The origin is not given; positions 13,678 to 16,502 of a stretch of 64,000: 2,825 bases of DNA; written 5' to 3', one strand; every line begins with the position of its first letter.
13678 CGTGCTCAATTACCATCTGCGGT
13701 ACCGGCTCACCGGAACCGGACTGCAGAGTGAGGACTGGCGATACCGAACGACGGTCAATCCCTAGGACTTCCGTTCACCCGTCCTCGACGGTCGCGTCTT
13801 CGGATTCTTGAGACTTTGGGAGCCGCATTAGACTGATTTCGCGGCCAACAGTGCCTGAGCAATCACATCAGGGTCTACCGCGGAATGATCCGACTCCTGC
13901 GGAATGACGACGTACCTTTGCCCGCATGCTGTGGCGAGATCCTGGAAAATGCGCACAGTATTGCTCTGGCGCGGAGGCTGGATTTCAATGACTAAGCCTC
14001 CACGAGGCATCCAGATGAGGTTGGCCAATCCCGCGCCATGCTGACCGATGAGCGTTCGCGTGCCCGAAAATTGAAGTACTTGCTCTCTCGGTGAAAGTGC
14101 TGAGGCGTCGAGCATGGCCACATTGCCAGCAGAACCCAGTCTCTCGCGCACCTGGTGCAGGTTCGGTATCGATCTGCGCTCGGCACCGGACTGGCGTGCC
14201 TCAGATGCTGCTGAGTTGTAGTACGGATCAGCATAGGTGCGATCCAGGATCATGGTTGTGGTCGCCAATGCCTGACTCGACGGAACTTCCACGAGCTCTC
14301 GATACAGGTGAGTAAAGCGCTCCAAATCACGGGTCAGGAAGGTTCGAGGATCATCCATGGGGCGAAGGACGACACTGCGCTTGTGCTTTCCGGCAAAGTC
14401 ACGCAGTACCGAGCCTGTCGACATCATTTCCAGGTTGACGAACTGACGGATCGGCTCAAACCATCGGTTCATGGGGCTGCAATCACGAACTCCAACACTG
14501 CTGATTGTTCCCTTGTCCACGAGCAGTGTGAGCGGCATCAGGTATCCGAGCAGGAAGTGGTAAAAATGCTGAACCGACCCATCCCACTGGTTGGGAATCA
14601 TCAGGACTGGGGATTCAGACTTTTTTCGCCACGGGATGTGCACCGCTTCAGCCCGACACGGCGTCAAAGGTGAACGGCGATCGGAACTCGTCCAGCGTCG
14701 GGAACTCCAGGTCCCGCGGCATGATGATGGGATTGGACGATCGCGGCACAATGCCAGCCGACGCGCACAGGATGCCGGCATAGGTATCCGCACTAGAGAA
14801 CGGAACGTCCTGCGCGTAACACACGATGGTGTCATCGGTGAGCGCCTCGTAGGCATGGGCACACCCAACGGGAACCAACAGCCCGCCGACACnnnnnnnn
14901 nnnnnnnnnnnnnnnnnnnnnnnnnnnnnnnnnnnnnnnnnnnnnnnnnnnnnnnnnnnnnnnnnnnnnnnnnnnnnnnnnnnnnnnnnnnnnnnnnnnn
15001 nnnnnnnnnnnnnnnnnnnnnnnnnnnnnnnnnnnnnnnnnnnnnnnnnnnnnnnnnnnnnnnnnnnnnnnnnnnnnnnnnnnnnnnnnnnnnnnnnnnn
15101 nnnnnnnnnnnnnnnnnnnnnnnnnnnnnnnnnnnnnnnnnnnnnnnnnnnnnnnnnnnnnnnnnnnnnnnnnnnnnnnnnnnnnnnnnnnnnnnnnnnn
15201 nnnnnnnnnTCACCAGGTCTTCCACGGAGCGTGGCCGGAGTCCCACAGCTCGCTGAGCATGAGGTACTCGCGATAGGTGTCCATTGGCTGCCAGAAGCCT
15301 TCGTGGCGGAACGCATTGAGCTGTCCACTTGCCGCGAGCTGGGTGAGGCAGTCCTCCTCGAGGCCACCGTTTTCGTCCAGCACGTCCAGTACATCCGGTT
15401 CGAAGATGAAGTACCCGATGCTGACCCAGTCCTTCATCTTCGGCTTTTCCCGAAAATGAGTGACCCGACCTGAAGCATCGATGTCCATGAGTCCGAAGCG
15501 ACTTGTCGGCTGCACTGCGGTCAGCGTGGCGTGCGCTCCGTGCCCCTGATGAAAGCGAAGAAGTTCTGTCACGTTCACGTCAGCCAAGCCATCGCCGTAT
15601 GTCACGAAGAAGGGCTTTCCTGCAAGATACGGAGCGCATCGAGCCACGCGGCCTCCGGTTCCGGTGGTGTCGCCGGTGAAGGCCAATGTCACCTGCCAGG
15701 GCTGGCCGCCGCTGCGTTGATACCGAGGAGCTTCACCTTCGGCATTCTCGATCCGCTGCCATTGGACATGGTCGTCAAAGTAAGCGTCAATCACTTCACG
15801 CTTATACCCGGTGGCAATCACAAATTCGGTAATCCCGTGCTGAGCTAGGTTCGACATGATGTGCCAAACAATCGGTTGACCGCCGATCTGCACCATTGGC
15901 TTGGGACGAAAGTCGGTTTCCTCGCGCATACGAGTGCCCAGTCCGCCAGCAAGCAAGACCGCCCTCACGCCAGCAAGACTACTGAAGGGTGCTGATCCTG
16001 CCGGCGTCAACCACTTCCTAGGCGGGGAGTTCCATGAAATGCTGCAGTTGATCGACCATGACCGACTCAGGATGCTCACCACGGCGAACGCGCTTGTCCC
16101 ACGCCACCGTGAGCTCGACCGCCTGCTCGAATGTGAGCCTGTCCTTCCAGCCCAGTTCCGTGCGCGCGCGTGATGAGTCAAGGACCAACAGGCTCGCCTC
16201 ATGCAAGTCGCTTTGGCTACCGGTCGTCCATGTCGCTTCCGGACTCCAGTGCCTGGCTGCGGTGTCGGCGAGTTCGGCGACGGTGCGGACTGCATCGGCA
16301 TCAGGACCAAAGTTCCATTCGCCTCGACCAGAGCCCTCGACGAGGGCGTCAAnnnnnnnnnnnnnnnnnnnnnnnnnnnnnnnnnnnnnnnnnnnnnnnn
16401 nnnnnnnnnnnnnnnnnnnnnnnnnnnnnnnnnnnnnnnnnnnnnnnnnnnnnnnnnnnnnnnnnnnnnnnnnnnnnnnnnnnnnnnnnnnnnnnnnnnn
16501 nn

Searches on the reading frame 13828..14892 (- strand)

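Call 20: search_protein_families(library=pfam, proteins=[window:13828-14892:-], max_evalue=0.001)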
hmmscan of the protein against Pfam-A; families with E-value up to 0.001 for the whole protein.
window:13828-14892:- (354 aa): 1 family
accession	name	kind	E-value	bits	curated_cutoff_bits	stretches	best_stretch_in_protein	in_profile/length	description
PF04577.19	Glyco_transf_61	-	8.2e-11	42.7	27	1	110-301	1-136/137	Glycosyltransferase 61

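Call 63: search_protein_families(library=ncbifam, proteins=[window:13828-14892:-], max_evalue=0.00001)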
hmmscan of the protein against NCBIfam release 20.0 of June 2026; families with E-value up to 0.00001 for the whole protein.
window:13828-14892:- (354 aa): 0 families

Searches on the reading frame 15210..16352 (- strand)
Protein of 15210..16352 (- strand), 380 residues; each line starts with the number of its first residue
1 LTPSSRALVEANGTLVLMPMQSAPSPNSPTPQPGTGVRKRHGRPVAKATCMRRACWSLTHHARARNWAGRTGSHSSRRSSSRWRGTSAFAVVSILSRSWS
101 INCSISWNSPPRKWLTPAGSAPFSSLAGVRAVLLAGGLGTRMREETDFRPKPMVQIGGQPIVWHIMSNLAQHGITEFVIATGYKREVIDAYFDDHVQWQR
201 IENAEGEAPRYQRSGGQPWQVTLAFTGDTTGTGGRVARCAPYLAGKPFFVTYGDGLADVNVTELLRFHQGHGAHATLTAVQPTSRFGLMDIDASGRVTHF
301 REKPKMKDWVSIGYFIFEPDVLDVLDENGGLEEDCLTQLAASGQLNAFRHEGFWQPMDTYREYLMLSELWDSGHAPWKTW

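Call 20: search_protein_families(library=pfam, proteins=[window:15210-16352:-], max_evalue=0.001)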
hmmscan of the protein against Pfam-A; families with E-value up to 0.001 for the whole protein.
window:15210-16352:- (380 aa): 2 families
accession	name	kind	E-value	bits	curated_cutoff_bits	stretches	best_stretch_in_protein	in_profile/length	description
PF00483.29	NTP_transferase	-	1.5e-29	103.7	21.2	1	131-325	2-188/245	Nucleotidyl transferase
PF12804.13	NTP_transf_3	-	8e-10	39.6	27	1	131-200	1-64/160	MobA-like NTP transferase domain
